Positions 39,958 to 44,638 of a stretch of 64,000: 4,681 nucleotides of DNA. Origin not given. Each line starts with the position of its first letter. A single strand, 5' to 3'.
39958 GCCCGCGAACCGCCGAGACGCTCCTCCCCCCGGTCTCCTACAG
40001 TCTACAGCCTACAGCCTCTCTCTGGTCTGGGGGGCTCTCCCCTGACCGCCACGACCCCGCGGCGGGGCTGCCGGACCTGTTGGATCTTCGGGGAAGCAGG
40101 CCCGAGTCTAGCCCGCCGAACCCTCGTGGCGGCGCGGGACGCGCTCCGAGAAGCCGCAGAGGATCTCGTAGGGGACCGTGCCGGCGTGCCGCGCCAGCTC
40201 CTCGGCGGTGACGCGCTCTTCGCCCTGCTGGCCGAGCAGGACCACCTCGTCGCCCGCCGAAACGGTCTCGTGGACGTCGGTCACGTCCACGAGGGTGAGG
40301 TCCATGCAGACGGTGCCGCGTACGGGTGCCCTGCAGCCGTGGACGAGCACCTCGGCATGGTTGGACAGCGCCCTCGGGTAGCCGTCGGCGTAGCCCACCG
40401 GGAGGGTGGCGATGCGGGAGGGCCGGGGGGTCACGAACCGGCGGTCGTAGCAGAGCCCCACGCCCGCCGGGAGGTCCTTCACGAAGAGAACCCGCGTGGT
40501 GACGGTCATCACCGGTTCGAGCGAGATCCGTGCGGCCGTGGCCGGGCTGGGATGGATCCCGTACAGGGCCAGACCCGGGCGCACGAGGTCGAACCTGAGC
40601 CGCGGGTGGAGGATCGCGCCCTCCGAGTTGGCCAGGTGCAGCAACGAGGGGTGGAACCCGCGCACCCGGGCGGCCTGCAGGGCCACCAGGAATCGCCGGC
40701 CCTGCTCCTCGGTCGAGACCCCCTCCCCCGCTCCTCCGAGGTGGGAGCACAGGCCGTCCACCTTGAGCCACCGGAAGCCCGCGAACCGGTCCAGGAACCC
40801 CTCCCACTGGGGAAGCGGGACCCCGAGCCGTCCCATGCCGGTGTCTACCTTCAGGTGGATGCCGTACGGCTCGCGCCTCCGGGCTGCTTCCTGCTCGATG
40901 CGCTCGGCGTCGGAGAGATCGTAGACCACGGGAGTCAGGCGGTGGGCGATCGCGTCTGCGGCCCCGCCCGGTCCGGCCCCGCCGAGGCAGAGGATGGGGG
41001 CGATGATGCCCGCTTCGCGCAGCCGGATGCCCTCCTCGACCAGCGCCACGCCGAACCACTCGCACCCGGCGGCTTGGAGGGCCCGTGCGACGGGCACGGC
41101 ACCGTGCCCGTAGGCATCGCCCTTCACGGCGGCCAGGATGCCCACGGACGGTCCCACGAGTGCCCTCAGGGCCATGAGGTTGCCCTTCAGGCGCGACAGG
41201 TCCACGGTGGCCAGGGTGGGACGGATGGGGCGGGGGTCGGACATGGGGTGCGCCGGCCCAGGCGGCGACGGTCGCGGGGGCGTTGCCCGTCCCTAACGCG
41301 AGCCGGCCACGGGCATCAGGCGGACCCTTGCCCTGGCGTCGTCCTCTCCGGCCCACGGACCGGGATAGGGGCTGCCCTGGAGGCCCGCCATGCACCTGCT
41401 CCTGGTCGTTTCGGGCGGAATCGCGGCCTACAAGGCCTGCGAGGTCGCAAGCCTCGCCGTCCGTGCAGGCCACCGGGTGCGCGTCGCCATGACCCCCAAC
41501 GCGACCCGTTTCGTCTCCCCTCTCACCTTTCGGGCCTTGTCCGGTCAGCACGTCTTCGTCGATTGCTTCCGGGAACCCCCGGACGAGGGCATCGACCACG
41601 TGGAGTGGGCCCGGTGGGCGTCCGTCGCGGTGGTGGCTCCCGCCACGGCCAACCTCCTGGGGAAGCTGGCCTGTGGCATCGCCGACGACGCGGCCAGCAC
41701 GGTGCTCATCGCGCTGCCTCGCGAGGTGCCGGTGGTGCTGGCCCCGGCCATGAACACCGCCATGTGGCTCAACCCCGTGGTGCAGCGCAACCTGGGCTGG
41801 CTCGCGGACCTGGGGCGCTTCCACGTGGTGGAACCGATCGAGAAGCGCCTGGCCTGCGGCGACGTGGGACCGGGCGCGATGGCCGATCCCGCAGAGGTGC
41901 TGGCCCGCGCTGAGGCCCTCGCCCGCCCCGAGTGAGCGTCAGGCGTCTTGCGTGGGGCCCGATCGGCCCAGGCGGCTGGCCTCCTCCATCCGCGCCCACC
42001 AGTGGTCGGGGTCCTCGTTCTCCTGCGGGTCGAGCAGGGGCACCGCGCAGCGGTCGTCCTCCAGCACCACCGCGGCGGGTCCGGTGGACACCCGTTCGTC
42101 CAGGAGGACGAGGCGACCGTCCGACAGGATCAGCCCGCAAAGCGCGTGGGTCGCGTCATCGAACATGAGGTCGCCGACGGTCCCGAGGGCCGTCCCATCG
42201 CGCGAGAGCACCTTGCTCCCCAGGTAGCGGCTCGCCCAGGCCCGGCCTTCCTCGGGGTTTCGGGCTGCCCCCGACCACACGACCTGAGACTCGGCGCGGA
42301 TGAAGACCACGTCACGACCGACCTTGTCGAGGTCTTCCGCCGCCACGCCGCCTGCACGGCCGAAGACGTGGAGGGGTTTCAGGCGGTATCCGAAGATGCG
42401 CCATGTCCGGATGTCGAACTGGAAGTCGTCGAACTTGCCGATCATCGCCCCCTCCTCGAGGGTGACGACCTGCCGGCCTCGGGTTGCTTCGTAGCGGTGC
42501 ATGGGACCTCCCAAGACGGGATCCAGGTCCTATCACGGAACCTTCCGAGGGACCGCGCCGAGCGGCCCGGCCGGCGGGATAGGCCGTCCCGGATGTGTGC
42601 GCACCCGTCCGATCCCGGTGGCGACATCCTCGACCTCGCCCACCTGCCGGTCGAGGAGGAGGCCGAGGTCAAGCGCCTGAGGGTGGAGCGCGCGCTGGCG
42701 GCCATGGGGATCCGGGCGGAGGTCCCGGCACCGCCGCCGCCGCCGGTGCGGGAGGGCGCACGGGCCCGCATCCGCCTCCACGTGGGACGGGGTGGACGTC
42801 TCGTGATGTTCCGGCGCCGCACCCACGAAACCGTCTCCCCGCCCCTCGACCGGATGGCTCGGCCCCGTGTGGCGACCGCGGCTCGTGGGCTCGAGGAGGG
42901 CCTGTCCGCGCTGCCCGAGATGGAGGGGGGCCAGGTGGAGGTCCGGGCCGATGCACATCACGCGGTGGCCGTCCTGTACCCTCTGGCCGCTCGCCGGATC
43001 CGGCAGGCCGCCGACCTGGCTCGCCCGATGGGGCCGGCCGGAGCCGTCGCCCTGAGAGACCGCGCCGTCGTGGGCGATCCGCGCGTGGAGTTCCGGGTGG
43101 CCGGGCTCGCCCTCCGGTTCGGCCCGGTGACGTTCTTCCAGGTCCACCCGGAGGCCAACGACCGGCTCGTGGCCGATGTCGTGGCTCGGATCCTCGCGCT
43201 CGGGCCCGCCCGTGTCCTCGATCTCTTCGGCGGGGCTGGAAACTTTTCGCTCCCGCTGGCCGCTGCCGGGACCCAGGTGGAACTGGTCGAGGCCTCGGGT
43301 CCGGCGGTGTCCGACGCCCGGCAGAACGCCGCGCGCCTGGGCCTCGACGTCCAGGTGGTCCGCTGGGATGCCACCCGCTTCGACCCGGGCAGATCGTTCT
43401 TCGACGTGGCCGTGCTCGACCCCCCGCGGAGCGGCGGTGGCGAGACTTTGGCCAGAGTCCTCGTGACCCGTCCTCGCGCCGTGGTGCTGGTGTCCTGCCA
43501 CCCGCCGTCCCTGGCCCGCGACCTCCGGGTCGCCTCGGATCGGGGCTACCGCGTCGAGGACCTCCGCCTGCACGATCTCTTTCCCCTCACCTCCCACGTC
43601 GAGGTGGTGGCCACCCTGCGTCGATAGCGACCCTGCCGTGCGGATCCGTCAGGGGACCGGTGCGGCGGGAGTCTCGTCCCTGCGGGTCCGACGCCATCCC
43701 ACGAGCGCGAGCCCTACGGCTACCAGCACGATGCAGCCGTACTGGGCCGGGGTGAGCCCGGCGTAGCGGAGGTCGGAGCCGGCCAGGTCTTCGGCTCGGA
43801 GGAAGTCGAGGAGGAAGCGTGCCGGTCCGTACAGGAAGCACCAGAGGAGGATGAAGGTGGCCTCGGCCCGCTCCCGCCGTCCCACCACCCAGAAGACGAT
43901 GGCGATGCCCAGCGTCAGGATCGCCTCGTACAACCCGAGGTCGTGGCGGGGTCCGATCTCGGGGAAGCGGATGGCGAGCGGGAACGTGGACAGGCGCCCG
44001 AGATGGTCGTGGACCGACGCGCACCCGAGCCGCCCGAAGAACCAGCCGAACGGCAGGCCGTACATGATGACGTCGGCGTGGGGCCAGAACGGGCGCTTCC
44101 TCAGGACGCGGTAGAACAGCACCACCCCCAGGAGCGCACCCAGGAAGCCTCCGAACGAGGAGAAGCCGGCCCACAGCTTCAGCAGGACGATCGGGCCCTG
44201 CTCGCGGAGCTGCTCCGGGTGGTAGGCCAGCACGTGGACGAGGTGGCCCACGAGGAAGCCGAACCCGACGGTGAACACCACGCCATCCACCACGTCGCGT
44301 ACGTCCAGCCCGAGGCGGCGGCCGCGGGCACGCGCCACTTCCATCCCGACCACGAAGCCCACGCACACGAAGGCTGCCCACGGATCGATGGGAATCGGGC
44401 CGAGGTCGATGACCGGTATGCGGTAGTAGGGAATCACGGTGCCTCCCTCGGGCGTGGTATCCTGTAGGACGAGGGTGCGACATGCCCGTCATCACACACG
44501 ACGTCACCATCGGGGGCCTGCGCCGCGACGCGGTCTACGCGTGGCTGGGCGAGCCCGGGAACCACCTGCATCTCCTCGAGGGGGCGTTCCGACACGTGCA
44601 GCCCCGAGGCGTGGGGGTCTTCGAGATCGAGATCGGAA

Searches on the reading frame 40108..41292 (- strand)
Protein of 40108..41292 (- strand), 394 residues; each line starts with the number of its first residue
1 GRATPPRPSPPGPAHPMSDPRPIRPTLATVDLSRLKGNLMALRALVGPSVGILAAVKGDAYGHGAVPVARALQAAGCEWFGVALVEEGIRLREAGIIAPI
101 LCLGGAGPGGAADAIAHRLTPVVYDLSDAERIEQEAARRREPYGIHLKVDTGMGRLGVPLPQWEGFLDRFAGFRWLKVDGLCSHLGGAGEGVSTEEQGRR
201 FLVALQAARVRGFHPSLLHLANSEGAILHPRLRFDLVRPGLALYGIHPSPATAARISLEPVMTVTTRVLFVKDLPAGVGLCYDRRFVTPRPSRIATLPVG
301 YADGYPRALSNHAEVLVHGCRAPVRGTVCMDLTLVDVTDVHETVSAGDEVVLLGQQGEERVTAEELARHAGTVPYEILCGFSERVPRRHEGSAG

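Call 73: search_protein_families(library=pfam, proteins=[window:40108-41292:-], max_evalue=0.0001)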
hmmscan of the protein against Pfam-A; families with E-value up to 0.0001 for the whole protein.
window:40108-41292:- (394 aa): 2 families
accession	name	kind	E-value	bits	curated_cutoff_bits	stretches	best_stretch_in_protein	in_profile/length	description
PF01168.26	Ala_racemase_N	-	1.6e-63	214.8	24.1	1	30-248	1-220/220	Alanine racemase, N-terminal domain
PF00842.27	Ala_racemase_C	-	1.2e-47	161.1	25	1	261-388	1-126/127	Alanine racemase, C-terminal domain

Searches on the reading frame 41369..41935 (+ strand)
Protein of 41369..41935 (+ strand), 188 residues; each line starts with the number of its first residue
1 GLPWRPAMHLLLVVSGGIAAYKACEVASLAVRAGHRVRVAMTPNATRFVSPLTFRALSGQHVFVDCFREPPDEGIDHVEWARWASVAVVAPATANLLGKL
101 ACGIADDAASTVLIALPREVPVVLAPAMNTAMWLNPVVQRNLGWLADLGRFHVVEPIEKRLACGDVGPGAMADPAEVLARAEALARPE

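Call 73: search_protein_families(library=pfam, proteins=[window:41369-41935:+], max_evalue=0.0001)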
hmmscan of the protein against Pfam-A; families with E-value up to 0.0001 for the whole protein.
window:41369-41935:+ (188 aa): 1 family
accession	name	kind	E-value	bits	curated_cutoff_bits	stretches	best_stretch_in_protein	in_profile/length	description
PF02441.25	Flavoprotein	-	1.9e-28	99.5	22.7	1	8-177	1-154/162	Flavoprotein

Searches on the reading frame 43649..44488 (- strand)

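Call 73: search_protein_families(library=pfam, proteins=[window:43649-44488:-], max_evalue=0.0001)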
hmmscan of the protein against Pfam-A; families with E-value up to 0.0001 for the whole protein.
window:43649-44488:- (279 aa): 1 family
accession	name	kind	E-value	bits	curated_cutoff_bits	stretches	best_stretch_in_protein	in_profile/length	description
PF01790.23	LGT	-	1.5e-36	126.4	24.9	1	27-264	4-239/240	Prolipoprotein diacylglyceryl transferase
